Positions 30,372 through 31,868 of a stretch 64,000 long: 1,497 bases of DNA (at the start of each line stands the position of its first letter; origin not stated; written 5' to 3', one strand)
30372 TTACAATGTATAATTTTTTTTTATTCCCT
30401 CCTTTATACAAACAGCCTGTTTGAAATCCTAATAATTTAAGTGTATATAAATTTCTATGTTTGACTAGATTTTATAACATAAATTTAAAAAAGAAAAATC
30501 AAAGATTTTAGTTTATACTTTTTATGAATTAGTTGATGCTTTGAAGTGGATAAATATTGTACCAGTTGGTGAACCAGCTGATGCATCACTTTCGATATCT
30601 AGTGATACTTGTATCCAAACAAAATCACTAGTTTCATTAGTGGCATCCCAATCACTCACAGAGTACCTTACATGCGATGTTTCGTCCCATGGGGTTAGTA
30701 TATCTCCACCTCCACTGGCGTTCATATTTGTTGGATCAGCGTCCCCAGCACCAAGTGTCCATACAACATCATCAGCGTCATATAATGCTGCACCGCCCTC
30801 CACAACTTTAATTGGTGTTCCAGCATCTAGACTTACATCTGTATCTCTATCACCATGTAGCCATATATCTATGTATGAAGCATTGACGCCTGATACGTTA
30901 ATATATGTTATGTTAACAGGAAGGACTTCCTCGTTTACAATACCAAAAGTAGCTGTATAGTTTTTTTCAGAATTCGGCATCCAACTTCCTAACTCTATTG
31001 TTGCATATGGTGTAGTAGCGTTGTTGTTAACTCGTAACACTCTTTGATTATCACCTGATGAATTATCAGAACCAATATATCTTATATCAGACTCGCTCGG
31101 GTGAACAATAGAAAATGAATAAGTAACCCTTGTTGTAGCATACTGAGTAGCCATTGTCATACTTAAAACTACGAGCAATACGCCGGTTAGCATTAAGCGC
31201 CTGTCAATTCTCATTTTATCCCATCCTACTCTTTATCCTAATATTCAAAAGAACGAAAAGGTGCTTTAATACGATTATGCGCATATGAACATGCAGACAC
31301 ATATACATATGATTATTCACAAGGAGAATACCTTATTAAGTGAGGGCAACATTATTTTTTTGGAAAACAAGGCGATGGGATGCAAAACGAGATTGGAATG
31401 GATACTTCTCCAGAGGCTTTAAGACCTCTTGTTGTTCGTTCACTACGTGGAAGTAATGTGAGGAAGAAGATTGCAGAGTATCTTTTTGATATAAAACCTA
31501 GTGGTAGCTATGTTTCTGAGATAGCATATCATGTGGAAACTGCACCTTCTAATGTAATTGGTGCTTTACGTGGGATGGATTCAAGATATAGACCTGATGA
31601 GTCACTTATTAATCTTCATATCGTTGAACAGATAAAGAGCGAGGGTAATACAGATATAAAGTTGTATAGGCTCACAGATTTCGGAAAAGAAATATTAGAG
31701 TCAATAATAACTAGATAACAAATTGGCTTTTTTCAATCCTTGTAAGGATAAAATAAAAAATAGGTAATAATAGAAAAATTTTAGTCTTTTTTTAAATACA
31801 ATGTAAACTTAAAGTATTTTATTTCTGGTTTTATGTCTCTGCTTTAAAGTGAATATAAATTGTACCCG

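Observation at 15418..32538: Candidate dedicated peptidase/substrate surface system: three proteins share the post-signal motif TQYxTT[KR]xxYSF next to a SipW-type peptidase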

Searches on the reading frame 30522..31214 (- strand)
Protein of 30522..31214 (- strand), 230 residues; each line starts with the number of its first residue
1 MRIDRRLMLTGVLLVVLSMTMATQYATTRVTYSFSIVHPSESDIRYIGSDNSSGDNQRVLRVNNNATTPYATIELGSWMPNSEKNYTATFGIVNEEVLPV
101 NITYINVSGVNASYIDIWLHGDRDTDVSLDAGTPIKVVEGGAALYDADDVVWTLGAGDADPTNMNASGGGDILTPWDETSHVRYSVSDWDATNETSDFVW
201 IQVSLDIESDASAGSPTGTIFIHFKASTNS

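Call 7: search_protein_families(library=pfam, proteins=[window:30522-31214:-], max_evalue=0.01)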
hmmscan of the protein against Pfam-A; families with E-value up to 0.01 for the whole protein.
window:30522-31214:- (230 aa): 0 families

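Call 8: search_protein_families(library=ncbifam, proteins=[window:30522-31214:-], max_evalue=1)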
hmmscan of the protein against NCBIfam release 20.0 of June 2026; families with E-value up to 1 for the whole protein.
window:30522-31214:- (230 aa): 0 families

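Call 9: search_protein_families(library=pfam, proteins=[window:30522-31214:-], max_evalue=10)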
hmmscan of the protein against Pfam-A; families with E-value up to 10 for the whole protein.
window:30522-31214:- (230 aa): 2 families
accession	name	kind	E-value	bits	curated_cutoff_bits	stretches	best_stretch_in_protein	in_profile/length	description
PF12245.14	Big_3_2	-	0.026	15.1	23.3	1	62-93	72-104/122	Bacterial Ig-like domain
PF10528.15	GLEYA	-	0.04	14.7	26.2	1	25-114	10-86/91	GLEYA domain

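Call 11: find_homologous_proteins(query=window:30522-31214:-, max_evalue=0.001)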
Query window:30522-31214:- (230 aa): 660 proteins with E <= 0.001 among 1083 candidates; the best 120 are listed.
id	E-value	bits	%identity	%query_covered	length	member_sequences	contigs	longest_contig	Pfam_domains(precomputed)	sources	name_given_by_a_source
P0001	3.4e-147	506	100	100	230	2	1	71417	-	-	-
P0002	2.5e-103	363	72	98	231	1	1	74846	-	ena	-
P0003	4.9e-102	358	69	100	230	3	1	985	-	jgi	-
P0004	2.3e-99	350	68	99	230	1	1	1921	-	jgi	jgi:hypothetical protein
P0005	1.0e-98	347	67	98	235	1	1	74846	-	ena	-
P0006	9.5e-98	344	71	100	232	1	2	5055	-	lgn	-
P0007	2.3e-96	340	68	100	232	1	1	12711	-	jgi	-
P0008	1.6e-95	337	69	99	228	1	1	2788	-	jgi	jgi:hypothetical protein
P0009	1.5e-94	334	70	99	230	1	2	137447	-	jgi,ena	jgi:hypothetical protein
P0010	3.7e-94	333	68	100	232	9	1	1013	-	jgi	-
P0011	5.2e-94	332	67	99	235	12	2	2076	-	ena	-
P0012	5.7e-94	332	68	99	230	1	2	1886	-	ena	-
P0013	7.1e-94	332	68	99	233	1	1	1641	-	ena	-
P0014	2.3e-93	330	69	99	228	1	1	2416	-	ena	-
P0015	3.1e-93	330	67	100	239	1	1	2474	-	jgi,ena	-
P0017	1.0e-92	328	68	99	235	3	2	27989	-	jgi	-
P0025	3.2e-90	320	67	99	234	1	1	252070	-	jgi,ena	-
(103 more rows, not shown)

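Call 15: find_encoding_contigs(protein=P0009, flank=10000, max_places=2)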
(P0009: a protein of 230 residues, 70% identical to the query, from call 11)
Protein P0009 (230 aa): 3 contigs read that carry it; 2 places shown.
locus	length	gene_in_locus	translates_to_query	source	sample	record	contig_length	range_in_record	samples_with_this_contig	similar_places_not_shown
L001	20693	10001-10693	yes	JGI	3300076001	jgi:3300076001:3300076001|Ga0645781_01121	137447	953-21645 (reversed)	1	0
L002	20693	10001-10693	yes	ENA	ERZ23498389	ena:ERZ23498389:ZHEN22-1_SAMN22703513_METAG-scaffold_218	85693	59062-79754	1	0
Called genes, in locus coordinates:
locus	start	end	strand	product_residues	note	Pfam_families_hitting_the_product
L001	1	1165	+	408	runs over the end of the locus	PF03168:LEA_2 (faint)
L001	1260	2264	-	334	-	PF00685:Sulfotransfer_1, PF13469:Sulfotransfer_3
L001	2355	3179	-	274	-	PF00288:GHMP_kinases_N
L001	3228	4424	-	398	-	PF02441:Flavoprotein, PF04127:DFP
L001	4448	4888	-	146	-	PF00582:Usp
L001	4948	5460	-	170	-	PF01870:Hjc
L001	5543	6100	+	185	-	PF00571:CBS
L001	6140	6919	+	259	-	PF00571:CBS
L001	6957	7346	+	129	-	-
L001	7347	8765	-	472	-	PF01364:Peptidase_C25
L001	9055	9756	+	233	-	-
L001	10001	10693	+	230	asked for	-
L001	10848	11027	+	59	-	PF04014:MazE_antitoxin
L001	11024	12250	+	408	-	PF10102:DUF2341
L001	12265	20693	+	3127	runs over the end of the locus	?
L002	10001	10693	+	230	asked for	-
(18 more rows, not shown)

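Call 18: predict_structure(alignment_id=A1)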
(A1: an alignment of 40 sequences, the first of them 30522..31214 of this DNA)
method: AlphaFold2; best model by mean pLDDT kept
length: 230 residues; sequences in the alignment: 40
mean_pLDDT: 84.5   pTM: 0.79
mean pLDDT of the five models: 84.5, 82.1, 76.6, 70.6, 66.4
residues with pLDDT >= 90: 100; 70-90: 100; 50-70: 27; < 50: 3
segments of 3 or more residues with pLDDT < 50: none
pLDDT, mean of each block of 10 residues (from residue 1): 75 78 58 78 84 77 70 85 90 92 93 93 90 92 94 91 80 91 90 93 91 82 77
secondary structure, 60 per line:
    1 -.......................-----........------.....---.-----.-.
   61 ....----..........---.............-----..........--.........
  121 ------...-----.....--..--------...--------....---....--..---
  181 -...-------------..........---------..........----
elements in order: H2-24 E30-37 E44-48 E60-64 E69-78 E82-94 E100-109 E115-120 E135-139 E152-154 E163-166 E170-173 E182-184 E198-207 E217-226

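Call 20: fold_search(model_id=the predicted structure, library=pdb)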
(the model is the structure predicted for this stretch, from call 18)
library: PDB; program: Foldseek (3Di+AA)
matches with E <= 10: 414; with E <= 0.001: 1
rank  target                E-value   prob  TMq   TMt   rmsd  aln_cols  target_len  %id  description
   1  7pnb_A                4.9e-04  1.00  0.37  0.44   7.0       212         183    8  Sulfolobus acidocaldarius 0406 filament. (released 2022-09-14)
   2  6r7e                  1.6e-03  0.82  0.24  0.33  17.6       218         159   11  N-terminally reversed variant of FimA E. coli with alanine insertion at position 20 (released 2020-05-06)
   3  7ueg_A                1.7e-03  1.00  0.39  0.47   7.4       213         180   10  Cryo-EM of bundling pili from Pyrobaculum calidifontis (released 2022-06-29)
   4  8k2g_A                3.9e-03  0.72  0.22  0.11  14.4       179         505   11  Crystal structure of Group 1 Oligosaccharide-releasing beta-N-acetylgalactosaminidase NgaCa from Cohnella abietis, apo (released 2024-04-24)
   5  6r74                  7.2e-03  0.95  0.32  0.43  10.1       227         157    9  N-terminally reversed variant of FimA E. coli (released 2020-05-06)
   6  2m5g_MODEL_1_A        1.3e-02  0.69  0.28  0.37  10.7       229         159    9  Solution structure of FimA wt (released 2013-11-13)
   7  6erj_A                2.3e-02  0.51  0.26  0.35  15.4       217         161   10  Self-complemented FimA subunit from Salmonella enterica (released 2019-01-30)
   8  6erj_B                2.5e-02  0.41  0.26  0.34  16.4       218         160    9  Self-complemented FimA subunit from Salmonella enterica (released 2019-01-30)
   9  7o1u                  2.5e-02  0.25  0.20  0.12  13.5       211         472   10  X-ray structure of furin in complex with the guanylhydrazone-based inhibitor 1 (BEV241) (released 2021-09-01)
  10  2gme_A                2.6e-02  0.15  0.20  0.20  16.1       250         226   10  Metal-free (apo) P. angolensis seed lectin (released 2006-07-25)
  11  7qy1                  3.3e-02  0.23  0.20  0.12  13.7       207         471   11  X-ray structure of furin in complex with the dichlorophenylpyridine-based inhibitor 4 (released 2022-04-20)
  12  2gmp_A                3.5e-02  0.14  0.20  0.20  15.9       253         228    8  Metal-free (apo) P. angolensis seed lectin in complex with GlcNAC-beta(1-2)Man (released 2006-07-25)
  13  7o22                  4.3e-02  0.20  0.19  0.11  13.5       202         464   10  X-ray structure of furin in complex with the guanylhydrazone-based inhibitor 4 (mi359) (released 2021-09-01)
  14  5l7v_B                4.9e-02  0.57  0.24  0.11  12.4       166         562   10  Crystal Structure of BvGH123 with bond transition state analog Galthiazoline. (released 2017-03-22)
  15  5jxg                  4.9e-02  0.20  0.20  0.12  13.7       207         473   11  Structure of the unliganded form of the proprotein convertase furin. (released 2016-10-05)
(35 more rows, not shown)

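Call 21: find_encoding_contigs(protein=P0025, flank=10000, max_places=1)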
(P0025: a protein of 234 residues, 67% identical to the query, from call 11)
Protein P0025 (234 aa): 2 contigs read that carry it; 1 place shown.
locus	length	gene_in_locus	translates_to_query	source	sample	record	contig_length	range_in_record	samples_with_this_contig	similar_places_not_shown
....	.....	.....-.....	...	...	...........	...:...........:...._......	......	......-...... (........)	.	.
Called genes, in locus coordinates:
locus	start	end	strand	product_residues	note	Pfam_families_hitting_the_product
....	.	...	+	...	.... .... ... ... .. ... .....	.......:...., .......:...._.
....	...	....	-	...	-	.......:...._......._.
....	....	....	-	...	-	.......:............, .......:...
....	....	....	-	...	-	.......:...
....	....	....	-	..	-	-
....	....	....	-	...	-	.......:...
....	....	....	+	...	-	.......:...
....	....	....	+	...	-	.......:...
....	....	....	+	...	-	-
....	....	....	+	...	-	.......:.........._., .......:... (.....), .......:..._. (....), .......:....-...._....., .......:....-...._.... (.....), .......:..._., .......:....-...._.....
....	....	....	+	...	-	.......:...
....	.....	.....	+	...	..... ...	-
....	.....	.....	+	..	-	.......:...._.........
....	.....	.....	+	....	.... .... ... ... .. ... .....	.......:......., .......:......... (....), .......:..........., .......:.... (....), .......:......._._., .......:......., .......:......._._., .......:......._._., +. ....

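Call 22: find_related_loci(query=A1, collection=genome_contigs, flank=10000)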
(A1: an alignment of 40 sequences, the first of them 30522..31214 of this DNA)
Query A1 (230 aa) in genome_contigs; peptide patterns used: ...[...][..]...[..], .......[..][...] (x = any residue, [..] = any of these).
78 stretches matched a pattern; 43 encode a relative of the query (tblastn E <= 1e-3); 43 distinct loci.
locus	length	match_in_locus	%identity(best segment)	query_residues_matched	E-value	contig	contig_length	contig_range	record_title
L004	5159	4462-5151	66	1-228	2e-98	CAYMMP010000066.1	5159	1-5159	MAG TPA_asm: uncultured Thermoplasmatales archaeon isolate binchicken_co19_562 genome assembly, contig: NODE_28744_lengt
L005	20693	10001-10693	62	1-226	2e-89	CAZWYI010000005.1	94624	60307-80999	MAG TPA_asm: uncultured Thermoplasmatales archaeon isolate binchicken_co17_260 genome assembly, contig: NODE_693_length_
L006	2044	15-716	56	1-230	5e-81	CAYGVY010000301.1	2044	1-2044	MAG TPA_asm: uncultured Thermoplasmatales archaeon isolate ERP119294_co4_107 genome assembly, contig: NODE_109046_length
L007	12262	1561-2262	56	1-230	3e-77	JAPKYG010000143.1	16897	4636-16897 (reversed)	MAG: Methanobacteriota archaeon isolate LacPavin_0920_SED3_MAG_41_62 LacPavin_0920_SED3_scaffold_468874, whole genome sh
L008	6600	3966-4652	54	1-226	9e-77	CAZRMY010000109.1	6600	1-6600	MAG TPA_asm: uncultured Thermoplasmatales archaeon isolate SRP332253_co2_79 genome assembly, contig: NODE_12494_length_6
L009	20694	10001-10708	55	1-230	8e-74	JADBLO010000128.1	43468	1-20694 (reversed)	MAG: Thermoplasmata archaeon isolate Bin3_14.8m NODE_50_length_43468_cov_18.051022, whole genome shotgun sequence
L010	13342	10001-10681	55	1-228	8e-73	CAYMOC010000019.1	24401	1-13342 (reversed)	MAG TPA_asm: uncultured Thermoplasmatales archaeon isolate SRP332253_co1_209 genome assembly, contig: NODE_3116_length_2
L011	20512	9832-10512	55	1-228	1e-72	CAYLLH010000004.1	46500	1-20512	MAG TPA_asm: uncultured Thermoplasmatales archaeon isolate SRP067234_co1_161 genome assembly, contig: k99_521776, whole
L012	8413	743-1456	54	1-229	3e-72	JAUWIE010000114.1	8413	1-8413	MAG: Thermoplasmatota archaeon isolate CSMAG_2286 CSMAG_2286_k141_749330_length_8413_cov_8.8801, whole genome shotgun se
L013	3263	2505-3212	54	1-229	9e-72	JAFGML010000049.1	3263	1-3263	MAG: Thermoplasmatota archaeon isolate Zod_Metabat.472 k87_11219823, whole genome shotgun sequence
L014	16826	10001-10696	50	3-230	9e-70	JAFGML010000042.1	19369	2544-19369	MAG: Thermoplasmatota archaeon isolate Zod_Metabat.472 k87_8463994, whole genome shotgun sequence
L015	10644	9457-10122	55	1-227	4e-67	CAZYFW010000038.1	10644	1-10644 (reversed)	MAG TPA_asm: uncultured Thermoplasmatales archaeon isolate binchicken_co150_735 genome assembly, contig: NODE_15156_leng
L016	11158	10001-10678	53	1-226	1e-65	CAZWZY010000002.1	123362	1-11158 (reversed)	MAG TPA_asm: uncultured Thermoplasmatales archaeon isolate SRP332253_co2_59 genome assembly, contig: NODE_88_length_1233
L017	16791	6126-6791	54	1-223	1e-65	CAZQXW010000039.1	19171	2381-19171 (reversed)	MAG TPA_asm: uncultured Thermoplasmatales archaeon isolate SRP332253_co2_211 genome assembly, contig: NODE_2671_length_1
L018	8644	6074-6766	53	1-228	3e-65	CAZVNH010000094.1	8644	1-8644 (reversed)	MAG TPA_asm: uncultured Thermoplasmatales archaeon isolate binchicken_co338_5 genome assembly, contig: NODE_2231_length_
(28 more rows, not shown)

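Call 32: search_solved_structures(query=A1, max_evalue=10, show_alignments=2)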
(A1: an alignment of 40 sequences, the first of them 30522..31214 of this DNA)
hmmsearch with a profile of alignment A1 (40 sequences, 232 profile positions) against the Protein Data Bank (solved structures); distinct sequences matched with E-value up to 10: 0.

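Call 35: find_encoding_contigs(protein=P0017, flank=10000, max_places=2)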
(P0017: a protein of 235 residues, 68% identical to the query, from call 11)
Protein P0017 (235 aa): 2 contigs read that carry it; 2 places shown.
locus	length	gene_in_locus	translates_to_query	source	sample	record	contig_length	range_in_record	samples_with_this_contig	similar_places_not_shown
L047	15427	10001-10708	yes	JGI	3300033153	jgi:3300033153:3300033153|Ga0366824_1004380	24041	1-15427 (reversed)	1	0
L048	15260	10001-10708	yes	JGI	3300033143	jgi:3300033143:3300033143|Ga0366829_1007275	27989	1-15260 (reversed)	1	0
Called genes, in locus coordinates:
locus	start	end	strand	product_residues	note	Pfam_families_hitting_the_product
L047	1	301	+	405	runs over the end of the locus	PF03168:LEA_2 (faint)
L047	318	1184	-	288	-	PF00288:GHMP_kinases_N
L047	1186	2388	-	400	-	PF02441:Flavoprotein, PF04127:DFP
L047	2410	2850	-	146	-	PF00582:Usp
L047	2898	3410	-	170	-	PF01870:Hjc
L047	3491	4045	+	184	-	PF00571:CBS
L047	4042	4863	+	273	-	PF00571:CBS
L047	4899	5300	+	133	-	-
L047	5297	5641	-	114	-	PF02627:CMD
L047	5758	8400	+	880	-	PF04916:Phospholip_B (weak), PF25293:Beta-prop_EMC1_N (faint), PF01011:PQQ (faint), PF13360:PQQ_2, PF13570:Beta-prop_ACSF4, PF25292:Beta-prop_CGLA (faint), PF13360:PQQ_2, PF13570:Beta-prop_ACSF4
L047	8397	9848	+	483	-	PF00474:SSF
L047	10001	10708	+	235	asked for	-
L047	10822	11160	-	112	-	PF07381:EarA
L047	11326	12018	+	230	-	-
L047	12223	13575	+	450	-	PF07690:MFS_1, PF01564:Spermine_synth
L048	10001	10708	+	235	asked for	-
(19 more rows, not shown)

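Call 36: find_encoding_contigs(protein=P0002, flank=10000, max_places=1)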
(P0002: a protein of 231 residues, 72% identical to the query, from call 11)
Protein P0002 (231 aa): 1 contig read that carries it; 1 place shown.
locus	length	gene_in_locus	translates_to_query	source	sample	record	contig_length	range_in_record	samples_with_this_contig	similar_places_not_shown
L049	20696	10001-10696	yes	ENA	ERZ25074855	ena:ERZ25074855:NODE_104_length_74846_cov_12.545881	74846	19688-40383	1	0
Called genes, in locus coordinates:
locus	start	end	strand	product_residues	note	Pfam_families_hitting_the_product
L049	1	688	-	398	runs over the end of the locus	PF02441:Flavoprotein, PF04127:DFP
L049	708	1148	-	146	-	PF00582:Usp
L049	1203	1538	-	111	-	-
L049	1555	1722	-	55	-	-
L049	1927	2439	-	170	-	PF01870:Hjc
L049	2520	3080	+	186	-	PF00571:CBS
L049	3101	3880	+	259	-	PF00571:CBS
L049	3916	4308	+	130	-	-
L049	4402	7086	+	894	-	PF04916:Phospholip_B, PF01011:PQQ (faint), PF13360:PQQ_2, PF13570:Beta-prop_ACSF4, PF13360:PQQ_2 (weak), PF13570:Beta-prop_ACSF4, PF13360:PQQ_2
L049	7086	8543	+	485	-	PF00474:SSF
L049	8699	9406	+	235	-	-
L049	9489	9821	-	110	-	PF07381:EarA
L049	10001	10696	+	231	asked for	-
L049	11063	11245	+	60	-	PF04014:MazE_antitoxin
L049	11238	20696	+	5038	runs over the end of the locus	PF10102:DUF2341, PF00085:Thioredoxin (weak), PF00082:Peptidase_S8, PF00054:Laminin_G_1 (faint), PF00082:Peptidase_S8, PF13385:Laminin_G_3, PF10102:DUF2341 (weak), PF13385:Laminin_G_3, +1 more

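Call 43: search_protein_families(library=pfam, alignment_id=A1, max_evalue=10)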
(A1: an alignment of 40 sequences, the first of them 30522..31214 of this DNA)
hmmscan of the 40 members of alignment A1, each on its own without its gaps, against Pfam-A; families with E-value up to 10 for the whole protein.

A. member 1, window:30522-31214:- (230 aa): 2 families
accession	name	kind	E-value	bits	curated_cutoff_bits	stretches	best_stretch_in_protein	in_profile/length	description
PF12245.14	Big_3_2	-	0.026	15.1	23.3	1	62-93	72-104/122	Bacterial Ig-like domain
PF10528.15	GLEYA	-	0.04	14.7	26.2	1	25-114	10-86/91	GLEYA domain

B. families by the number of members that match (of 40 scanned): 18 families
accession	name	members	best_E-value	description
PF10528.15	GLEYA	3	0.001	GLEYA domain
PF23619.1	Ig_VWA7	2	0.0036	VWA7 Ig-like domain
PF12245.14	Big_3_2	2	0.026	Bacterial Ig-like domain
PF21307.2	Glyco_hydro_95_C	1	0.0024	Glycoside hydrolase family 95, C-terminal domain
PF24976.1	Lipocalin_10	1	0.012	Lipocalin domain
PF14352.11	DUF4402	1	0.013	Domain of unknown function (DUF4402)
PF14758.12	NSP2_assoc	1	0.022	Non-essential region of nsp2 of arterivirus polyprotein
PF16939.11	Porin_6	1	0.023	Putative porin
PF09560.15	Spore_YunB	1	0.06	Sporulation protein YunB (Spo_YunB)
PF16158.11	N_BRCA1_IG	1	0.06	Ig-like domain from next to BRCA1 gene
PF22680.2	Glyco_hydro_123_N_2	1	0.068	Glycoside hydrolase 123 N-terminal domain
PF14186.12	Aida_C2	1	0.085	Axin interactor dorsalisation-associated protein, C-terminal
PF05307.16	Bundlin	1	0.087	Bundlin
PF17801.7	Melibiase_C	1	0.094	Alpha galactosidase C-terminal beta sandwich domain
PF14736.11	N_Asn_amidohyd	1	0.16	Protein N-terminal asparagine amidohydrolase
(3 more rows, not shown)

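Call 80: search_protein_families(library=ncbifam, proteins=[window:30522-31214:-], max_evalue=10)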
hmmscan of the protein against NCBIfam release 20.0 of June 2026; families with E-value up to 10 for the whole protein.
window:30522-31214:- (230 aa): 0 families

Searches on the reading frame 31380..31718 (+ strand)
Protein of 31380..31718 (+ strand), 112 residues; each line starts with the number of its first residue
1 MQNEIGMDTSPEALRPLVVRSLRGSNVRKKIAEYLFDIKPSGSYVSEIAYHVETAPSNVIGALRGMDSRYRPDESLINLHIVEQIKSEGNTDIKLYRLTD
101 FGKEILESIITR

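Call 7: search_protein_families(library=pfam, proteins=[window:31380-31718:+], max_evalue=0.01)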
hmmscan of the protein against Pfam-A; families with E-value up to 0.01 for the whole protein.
window:31380-31718:+ (112 aa): 1 family
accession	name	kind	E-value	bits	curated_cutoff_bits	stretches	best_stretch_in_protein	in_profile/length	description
PF07381.18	EarA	-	1.8e-24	85.8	22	1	18-108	1-89/90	EarA-like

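Call 8: search_protein_families(library=ncbifam, proteins=[window:31380-31718:+], max_evalue=1)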
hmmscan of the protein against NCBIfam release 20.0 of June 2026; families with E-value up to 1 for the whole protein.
window:31380-31718:+ (112 aa): 1 family
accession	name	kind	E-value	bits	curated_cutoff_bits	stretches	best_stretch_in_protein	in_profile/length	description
NF053658.1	SSO5209_fam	equivalog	0.0031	17.2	140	1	77-109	40-70/81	SSO5209 family protein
